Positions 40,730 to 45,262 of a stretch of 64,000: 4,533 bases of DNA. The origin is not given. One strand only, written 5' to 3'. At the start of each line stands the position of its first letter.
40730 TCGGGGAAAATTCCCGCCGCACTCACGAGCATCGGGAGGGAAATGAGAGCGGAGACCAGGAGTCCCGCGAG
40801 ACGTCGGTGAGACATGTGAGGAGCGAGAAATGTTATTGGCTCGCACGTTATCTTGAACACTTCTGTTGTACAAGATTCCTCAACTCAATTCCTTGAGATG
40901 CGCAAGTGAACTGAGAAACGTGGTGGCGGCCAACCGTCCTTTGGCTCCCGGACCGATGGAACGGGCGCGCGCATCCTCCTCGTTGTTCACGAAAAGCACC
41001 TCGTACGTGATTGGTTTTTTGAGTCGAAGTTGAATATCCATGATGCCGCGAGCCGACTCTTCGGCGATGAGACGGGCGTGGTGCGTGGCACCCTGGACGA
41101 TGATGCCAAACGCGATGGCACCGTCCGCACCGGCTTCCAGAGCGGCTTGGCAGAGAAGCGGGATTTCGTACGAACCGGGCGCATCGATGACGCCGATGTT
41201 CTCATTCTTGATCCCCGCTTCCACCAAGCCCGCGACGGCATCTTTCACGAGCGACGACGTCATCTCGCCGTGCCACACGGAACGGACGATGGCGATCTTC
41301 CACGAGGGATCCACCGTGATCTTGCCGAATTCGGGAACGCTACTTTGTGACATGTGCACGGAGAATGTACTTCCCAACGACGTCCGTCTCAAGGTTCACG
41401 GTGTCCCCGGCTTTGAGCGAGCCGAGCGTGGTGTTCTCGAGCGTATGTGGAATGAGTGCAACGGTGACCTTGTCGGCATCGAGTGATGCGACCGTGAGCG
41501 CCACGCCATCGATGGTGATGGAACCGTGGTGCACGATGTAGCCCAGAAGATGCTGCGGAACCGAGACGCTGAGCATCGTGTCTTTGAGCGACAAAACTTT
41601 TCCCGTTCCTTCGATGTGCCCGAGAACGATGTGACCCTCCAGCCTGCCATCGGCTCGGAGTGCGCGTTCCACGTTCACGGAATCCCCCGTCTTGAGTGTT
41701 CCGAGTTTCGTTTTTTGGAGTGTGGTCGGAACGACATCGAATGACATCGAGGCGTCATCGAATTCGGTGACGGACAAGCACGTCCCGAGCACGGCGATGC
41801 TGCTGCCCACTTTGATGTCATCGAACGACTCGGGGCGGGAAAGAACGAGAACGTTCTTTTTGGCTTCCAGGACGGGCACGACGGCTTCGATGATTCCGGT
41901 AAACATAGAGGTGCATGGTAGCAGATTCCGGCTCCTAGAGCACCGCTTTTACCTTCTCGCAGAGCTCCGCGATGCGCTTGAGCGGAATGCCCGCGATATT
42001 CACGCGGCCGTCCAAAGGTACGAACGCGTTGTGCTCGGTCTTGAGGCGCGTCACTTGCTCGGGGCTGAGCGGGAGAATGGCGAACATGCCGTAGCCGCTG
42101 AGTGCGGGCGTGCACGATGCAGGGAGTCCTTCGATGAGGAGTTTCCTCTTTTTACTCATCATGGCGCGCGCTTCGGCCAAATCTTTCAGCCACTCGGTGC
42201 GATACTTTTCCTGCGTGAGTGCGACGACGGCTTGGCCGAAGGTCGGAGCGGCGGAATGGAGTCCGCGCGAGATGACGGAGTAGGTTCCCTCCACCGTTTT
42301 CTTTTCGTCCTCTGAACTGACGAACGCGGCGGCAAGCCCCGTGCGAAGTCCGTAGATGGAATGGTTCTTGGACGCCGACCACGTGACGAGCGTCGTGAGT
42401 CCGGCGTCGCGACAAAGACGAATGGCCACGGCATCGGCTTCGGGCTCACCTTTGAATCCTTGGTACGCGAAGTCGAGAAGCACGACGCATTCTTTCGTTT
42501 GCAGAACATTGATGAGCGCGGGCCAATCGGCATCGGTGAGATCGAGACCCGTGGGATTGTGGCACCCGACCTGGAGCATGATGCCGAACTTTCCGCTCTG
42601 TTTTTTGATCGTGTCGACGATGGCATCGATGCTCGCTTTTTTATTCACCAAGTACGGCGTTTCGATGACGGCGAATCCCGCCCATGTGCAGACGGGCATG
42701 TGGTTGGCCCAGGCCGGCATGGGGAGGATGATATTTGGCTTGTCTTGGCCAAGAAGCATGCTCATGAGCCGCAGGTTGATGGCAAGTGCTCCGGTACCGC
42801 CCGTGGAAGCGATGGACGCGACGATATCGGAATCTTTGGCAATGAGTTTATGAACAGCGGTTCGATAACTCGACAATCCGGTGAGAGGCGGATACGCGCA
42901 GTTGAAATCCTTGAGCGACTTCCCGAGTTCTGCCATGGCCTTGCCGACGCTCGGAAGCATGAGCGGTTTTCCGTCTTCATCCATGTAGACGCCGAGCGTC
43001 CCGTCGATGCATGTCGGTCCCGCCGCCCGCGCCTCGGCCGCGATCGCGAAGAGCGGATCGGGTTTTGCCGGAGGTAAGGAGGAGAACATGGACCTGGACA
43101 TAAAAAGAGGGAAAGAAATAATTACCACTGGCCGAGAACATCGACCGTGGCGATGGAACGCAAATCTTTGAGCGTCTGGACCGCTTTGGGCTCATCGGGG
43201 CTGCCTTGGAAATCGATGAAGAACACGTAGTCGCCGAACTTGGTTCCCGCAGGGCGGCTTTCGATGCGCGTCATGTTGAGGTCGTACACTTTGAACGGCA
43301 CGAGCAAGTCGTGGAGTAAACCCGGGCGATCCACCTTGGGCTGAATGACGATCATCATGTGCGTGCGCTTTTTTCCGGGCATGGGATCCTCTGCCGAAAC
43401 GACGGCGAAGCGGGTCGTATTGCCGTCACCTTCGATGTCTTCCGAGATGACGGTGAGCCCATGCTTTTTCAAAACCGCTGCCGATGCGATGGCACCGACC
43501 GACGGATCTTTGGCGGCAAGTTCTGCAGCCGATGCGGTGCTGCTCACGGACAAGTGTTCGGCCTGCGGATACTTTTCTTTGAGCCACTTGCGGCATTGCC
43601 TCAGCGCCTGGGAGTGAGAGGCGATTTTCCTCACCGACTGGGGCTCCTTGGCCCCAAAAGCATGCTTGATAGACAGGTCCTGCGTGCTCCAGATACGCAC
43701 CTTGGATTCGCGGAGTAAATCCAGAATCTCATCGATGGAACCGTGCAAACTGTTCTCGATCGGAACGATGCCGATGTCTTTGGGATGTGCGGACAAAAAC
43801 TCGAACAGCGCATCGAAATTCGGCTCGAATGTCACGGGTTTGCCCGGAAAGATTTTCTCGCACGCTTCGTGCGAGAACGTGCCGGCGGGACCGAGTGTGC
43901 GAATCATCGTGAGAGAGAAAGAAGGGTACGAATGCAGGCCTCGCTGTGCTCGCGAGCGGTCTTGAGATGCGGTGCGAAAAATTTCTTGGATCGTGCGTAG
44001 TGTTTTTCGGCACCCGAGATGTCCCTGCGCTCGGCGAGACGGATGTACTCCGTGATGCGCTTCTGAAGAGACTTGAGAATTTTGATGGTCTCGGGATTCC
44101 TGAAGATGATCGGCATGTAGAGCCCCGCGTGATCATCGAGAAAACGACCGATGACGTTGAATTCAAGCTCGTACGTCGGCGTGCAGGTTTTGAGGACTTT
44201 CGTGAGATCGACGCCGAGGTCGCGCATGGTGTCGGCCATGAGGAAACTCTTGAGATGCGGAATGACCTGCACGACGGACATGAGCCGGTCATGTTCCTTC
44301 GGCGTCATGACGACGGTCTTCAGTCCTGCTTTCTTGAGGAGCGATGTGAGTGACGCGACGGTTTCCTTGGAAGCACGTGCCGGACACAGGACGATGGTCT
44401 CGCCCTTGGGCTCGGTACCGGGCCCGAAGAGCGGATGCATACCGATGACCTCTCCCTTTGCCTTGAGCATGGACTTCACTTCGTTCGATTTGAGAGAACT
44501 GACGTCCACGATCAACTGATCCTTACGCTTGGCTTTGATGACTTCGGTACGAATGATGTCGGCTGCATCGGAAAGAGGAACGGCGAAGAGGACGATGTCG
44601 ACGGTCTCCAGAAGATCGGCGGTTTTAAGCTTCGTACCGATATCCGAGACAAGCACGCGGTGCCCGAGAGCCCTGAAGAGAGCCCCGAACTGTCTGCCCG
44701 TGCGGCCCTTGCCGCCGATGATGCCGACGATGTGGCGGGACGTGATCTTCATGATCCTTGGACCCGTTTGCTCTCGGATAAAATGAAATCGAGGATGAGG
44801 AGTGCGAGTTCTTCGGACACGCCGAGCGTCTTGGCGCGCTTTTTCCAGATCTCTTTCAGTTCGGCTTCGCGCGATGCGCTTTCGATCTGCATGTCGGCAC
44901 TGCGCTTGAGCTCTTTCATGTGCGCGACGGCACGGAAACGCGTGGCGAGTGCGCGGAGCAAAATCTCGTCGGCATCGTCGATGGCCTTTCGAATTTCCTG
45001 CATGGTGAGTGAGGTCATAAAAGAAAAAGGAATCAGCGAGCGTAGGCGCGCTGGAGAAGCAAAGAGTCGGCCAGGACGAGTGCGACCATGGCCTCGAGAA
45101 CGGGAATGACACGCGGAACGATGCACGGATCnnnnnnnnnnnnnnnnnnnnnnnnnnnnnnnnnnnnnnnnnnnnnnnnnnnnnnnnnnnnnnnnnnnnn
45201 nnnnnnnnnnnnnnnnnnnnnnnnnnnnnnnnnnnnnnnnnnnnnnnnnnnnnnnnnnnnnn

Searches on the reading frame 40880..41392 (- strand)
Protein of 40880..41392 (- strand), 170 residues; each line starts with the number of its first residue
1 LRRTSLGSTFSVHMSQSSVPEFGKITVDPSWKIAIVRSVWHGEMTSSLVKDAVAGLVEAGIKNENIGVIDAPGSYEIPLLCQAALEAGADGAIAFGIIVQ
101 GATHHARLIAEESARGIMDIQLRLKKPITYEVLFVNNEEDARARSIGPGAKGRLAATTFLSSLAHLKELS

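Call 78: search_protein_families(library=pfam, proteins=[window:40880-41392:-])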
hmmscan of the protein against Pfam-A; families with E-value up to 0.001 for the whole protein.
window:40880-41392:- (170 aa): 1 family
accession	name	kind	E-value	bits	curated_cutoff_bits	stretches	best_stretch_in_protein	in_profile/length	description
PF00885.24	DMRL_synthase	-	1.3e-33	116.3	26.7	1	32-164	3-136/139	6,7-dimethyl-8-ribityllumazine synthase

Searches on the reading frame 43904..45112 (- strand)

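Call 79: search_protein_families(library=pfam, proteins=[window:43904-45112:-])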
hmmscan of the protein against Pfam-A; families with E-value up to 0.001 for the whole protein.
window:43904-45112:- (402 aa): 2 families
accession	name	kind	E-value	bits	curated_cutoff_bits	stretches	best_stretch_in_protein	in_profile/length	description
PF02153.23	PDH_N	-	9.7e-11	41.8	26.5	1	165-267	40-153/154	Prephenate dehydrogenase, nucleotide-binding domain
PF20463.3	PDH_C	-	8.8e-08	32.8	22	1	270-364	1-92/102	Prephenate dehydrogenase, dimerization domain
